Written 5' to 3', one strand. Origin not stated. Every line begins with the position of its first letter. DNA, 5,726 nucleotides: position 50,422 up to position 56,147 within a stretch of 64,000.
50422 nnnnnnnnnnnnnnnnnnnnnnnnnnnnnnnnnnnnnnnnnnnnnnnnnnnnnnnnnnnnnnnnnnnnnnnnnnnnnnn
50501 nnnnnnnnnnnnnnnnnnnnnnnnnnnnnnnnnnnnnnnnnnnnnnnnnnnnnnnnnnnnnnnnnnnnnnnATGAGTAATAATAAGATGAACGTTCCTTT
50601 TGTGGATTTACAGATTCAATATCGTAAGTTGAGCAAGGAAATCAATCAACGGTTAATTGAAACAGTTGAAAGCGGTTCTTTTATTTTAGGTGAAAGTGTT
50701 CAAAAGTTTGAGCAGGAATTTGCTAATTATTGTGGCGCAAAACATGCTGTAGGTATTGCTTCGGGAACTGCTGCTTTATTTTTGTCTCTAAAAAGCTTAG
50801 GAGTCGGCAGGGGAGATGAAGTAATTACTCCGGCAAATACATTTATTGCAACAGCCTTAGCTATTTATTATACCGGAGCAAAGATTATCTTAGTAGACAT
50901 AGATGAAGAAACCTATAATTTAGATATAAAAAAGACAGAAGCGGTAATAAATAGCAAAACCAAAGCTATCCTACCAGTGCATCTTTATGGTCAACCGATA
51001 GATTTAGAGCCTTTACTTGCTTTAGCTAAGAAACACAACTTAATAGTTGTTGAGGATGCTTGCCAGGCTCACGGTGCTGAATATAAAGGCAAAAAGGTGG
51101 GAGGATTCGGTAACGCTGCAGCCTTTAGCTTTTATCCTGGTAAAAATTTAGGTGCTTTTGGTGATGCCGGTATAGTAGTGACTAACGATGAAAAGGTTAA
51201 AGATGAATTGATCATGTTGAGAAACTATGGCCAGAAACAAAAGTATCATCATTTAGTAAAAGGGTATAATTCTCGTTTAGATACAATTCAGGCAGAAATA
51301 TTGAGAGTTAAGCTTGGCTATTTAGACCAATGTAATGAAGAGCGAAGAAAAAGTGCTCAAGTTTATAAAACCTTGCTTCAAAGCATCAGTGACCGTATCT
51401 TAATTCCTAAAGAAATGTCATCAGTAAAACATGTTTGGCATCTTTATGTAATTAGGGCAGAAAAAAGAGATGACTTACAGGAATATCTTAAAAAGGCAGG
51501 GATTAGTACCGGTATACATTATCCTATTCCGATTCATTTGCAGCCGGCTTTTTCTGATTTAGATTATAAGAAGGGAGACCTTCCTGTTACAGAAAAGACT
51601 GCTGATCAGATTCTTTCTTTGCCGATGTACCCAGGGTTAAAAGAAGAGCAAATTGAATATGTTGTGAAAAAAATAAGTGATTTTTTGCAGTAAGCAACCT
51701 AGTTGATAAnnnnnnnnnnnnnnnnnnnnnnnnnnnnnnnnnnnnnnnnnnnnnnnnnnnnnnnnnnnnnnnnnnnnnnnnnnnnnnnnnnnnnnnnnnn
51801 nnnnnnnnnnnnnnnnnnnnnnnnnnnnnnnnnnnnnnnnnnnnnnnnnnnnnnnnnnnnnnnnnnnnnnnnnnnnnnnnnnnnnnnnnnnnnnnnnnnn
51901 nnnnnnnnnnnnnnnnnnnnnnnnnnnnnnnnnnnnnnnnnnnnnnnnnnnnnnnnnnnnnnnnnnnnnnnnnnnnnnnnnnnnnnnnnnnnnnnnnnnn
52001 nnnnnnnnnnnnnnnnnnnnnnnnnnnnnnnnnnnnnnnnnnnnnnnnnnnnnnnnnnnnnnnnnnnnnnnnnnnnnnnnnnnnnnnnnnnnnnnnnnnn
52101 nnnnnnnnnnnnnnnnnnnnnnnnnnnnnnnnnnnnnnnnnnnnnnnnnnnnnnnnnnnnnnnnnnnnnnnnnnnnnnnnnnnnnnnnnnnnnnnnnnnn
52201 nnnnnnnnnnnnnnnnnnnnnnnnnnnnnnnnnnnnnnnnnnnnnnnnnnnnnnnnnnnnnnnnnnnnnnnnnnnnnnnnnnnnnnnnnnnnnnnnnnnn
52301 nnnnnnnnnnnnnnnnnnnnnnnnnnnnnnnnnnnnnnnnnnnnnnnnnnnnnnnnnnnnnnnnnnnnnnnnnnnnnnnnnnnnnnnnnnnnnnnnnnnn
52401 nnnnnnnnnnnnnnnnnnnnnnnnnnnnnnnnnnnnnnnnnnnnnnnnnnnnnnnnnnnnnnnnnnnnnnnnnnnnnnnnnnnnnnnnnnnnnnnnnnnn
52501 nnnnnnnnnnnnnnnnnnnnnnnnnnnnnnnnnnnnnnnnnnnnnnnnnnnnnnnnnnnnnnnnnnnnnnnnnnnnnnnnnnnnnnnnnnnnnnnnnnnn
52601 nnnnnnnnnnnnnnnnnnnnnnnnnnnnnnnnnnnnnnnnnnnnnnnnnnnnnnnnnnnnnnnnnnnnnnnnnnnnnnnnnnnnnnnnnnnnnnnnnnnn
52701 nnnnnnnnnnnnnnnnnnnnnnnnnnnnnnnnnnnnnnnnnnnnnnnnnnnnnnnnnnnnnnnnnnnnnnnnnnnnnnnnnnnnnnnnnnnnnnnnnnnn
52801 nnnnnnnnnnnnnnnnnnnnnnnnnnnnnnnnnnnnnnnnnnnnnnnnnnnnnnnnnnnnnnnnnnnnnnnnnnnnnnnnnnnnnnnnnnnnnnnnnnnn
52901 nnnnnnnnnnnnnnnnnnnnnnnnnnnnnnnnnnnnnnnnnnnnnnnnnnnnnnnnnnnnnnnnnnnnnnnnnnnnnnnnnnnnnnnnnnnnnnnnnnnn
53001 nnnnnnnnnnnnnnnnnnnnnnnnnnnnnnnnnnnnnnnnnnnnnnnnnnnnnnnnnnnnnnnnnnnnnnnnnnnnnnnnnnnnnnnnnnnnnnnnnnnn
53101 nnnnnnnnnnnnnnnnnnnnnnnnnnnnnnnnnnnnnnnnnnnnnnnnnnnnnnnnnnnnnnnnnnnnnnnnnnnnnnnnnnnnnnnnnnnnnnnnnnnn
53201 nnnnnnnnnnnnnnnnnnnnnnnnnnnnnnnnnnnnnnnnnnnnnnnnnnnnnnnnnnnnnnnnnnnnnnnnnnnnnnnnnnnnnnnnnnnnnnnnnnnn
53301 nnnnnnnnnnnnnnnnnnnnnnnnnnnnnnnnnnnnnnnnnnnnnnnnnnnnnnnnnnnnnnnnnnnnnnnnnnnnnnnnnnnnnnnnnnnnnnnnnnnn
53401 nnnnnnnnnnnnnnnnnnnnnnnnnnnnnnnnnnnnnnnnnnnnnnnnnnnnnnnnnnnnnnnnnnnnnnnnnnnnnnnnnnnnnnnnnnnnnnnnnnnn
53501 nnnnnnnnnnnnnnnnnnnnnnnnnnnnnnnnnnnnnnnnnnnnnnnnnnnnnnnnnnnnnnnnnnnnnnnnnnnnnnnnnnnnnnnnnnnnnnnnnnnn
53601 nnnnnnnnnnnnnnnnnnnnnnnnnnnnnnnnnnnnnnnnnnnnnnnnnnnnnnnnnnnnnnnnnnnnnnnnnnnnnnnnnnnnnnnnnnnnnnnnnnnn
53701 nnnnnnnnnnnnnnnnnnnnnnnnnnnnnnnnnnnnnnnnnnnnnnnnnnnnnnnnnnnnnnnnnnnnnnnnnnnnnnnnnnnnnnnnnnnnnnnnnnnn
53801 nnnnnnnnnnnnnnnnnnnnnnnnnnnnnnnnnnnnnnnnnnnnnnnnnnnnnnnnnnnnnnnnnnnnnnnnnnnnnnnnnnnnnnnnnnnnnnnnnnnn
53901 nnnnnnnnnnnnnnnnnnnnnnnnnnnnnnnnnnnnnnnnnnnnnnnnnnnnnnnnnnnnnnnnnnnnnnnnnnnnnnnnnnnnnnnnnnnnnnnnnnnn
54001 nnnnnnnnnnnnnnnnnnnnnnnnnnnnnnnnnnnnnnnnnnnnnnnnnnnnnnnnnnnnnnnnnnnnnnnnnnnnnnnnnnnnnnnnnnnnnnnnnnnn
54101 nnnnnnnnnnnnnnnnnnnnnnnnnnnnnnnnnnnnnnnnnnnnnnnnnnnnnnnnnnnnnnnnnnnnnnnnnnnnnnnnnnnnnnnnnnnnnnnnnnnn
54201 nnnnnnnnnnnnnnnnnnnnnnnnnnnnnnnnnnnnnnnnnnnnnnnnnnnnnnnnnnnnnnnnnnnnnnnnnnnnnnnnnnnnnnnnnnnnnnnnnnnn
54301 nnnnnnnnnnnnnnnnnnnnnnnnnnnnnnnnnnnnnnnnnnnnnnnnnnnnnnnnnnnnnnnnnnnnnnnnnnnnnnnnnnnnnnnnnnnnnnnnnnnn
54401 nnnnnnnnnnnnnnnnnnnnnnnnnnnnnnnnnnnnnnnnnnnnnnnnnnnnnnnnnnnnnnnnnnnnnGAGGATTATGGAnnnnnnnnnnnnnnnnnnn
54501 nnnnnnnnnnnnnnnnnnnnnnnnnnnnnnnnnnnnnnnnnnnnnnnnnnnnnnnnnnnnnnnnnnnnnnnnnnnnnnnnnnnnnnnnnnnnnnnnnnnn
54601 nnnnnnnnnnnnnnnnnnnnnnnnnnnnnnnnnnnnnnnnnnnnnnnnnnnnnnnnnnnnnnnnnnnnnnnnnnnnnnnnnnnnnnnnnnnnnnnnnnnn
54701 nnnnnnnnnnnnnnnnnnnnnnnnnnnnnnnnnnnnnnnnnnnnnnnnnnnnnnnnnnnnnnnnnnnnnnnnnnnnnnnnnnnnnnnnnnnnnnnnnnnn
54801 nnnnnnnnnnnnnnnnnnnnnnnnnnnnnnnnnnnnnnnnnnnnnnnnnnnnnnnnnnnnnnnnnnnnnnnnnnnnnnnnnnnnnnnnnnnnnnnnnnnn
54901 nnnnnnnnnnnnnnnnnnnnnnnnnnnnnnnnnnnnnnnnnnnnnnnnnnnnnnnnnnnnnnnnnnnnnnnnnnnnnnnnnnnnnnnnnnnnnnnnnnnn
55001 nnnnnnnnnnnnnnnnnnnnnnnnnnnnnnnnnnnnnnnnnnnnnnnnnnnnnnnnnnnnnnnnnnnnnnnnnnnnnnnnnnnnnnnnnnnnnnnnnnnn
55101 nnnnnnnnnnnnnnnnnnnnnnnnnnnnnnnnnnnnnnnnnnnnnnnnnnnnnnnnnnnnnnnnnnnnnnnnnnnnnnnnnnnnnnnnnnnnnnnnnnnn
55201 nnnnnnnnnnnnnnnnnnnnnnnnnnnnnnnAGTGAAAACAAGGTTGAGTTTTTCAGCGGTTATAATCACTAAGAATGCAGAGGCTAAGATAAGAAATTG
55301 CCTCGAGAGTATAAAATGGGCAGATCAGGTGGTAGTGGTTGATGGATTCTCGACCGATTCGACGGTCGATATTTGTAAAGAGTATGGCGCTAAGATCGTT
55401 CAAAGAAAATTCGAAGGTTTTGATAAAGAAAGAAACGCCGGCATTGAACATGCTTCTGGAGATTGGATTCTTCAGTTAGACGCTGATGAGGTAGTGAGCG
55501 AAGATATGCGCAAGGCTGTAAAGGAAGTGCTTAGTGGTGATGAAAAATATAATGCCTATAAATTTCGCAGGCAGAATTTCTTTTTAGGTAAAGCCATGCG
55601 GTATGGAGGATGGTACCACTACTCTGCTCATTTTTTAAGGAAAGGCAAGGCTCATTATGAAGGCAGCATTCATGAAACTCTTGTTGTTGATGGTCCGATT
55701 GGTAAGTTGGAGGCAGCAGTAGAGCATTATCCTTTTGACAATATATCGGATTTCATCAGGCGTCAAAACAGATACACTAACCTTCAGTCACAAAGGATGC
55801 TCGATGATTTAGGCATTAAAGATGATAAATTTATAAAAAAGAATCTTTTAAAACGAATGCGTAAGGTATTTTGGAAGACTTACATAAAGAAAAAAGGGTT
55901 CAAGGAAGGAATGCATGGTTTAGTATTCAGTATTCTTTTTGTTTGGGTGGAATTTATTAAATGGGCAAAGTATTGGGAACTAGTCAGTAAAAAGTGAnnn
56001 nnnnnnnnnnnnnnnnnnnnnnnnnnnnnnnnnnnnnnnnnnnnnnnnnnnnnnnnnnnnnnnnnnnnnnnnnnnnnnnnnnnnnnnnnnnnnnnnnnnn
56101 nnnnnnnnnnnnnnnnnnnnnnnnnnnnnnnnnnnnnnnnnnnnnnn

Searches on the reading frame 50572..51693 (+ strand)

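Call 4: search_protein_families(library=pfam, proteins=[window:50572-51693:+])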
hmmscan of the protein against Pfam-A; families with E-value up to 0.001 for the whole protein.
window:50572-51693:+ (373 aa): 5 families
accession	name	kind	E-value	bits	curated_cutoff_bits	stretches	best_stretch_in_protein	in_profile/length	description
PF01041.23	DegT_DnrJ_EryC1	-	2.3e-129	432.2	19.8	1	20-368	3-359/360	DegT/DnrJ/EryC1/StrS aminotransferase family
PF01053.26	Cys_Met_Meta_PP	-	1.3e-07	31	27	1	44-174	55-185/381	Cys/Met metabolism PLP-dependent enzyme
PF00155.27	Aminotran_1_2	-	1e-06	28.6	19.7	1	43-260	44-278/361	Aminotransferase class I and II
PF00266.25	Aminotran_5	-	7.6e-06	25.6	21.5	1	41-168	43-181/371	Aminotransferase class-V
PF01212.27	Beta_elim_lyase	-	7.9e-06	25.8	27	1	41-164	32-170/288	Beta-eliminating lyase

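Call 5: search_protein_families(library=ncbifam, proteins=[window:50572-51693:+], max_evalue=0.01)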
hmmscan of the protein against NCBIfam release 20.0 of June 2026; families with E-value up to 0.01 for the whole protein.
window:50572-51693:+ (373 aa): 35 families (the best 25 are shown)
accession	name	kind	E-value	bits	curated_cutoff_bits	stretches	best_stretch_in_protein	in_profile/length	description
TIGR03588.1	PseC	equivalog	9.1e-80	268.4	423.5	1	28-371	17-379/380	UDP-4-amino-4,6-dideoxy-N-acetyl-beta-L-altrosamine transaminase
NF008658.2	PRK11658.1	equivalog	2.7e-70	236.9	631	1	28-371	20-376/379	UDP-4-amino-4-deoxy-L-arabinose aminotransferase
NF008687.0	PRK11706.1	equivalog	3.2e-68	230.2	375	1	41-372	31-374/375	dTDP-4-amino-4,6-dideoxygalactose transaminase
TIGR04181.1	NHT_00031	hypoth_equivalog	3.6e-66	223.5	420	1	19-351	7-357/359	LegC family aminotransferase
TIGR02379.1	ECA_wecE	subfamily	4.6e-59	200.1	434.85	1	40-372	30-375/376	dTDP-4-amino-4,6-dideoxy-D-glucose transaminase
NF011936.0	PRK15407.1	equivalog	4.4e-58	197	423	2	25-221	49-252/440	lipopolysaccharide biosynthesis protein RfbH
TIGR04427.1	PLP_DesI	equivalog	2.6e-50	171.6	650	1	40-366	51-377/390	dTDP-4-dehydro-6-deoxyglucose aminotransferase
NF004975.0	PRK06348.1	equivalog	4e-08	32.7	549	1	34-162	66-201/384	pyridoxal phosphate-dependent aminotransferase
NF041364.1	GntC_guanitoxin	equivalog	1.7e-07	30.4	415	1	22-163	25-174/356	guanitoxin biosynthesis PLP-dependent (S)-gamma-hydroxy-L-arginine cyclodehydratase GntC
NF004770.0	PRK06108.1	subfamily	1.2e-06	27.6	422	1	47-163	87-210/396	pyridoxal phosphate-dependent aminotransferase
NF006569.0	PRK09082.1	subfamily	2.1e-06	27.1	420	1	44-162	78-202/386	methionine aminotransferase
NF005816.0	PRK07682.1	equivalog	3.7e-06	25.8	620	1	52-166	86-206/390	aminotransferase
NF005305.0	PRK06836.1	equivalog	3.8e-06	26.4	376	1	49-134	91-175/396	pyridoxal phosphate-dependent aminotransferase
NF004621.0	PRK05957.1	equivalog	4.5e-06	25.6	498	1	29-136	61-167/389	pyridoxal phosphate-dependent aminotransferase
TIGR01326.1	OAH_OAS_sulfhy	subfamily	9.2e-06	24.6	495.1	1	44-165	60-181/418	O-acetylhomoserine aminocarboxypropyltransferase/cysteine synthase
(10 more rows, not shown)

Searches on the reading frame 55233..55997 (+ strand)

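Call 7: search_protein_families(library=pfam, proteins=[window:55233-55997:+])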
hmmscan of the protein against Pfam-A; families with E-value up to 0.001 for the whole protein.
window:55233-55997:+ (254 aa): 4 families
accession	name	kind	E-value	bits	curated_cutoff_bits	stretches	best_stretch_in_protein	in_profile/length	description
PF00535.33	Glycos_transf_2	-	2.4e-21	76.8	23.3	1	8-123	1-130/168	Glycosyl transferase family 2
PF13641.12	Glyco_tranf_2_3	-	0.00013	22.5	27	1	7-104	3-114/230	Glycosyltransferase like family 2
PF13704.12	Glyco_tranf_2_4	-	0.00017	22.5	27.5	1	23-92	10-88/98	Glycosyl transferase family 2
PF10111.15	Glyco_tranf_2_2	-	0.00024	21.2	27.3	1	31-97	30-103/276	Glycosyltransferase like family 2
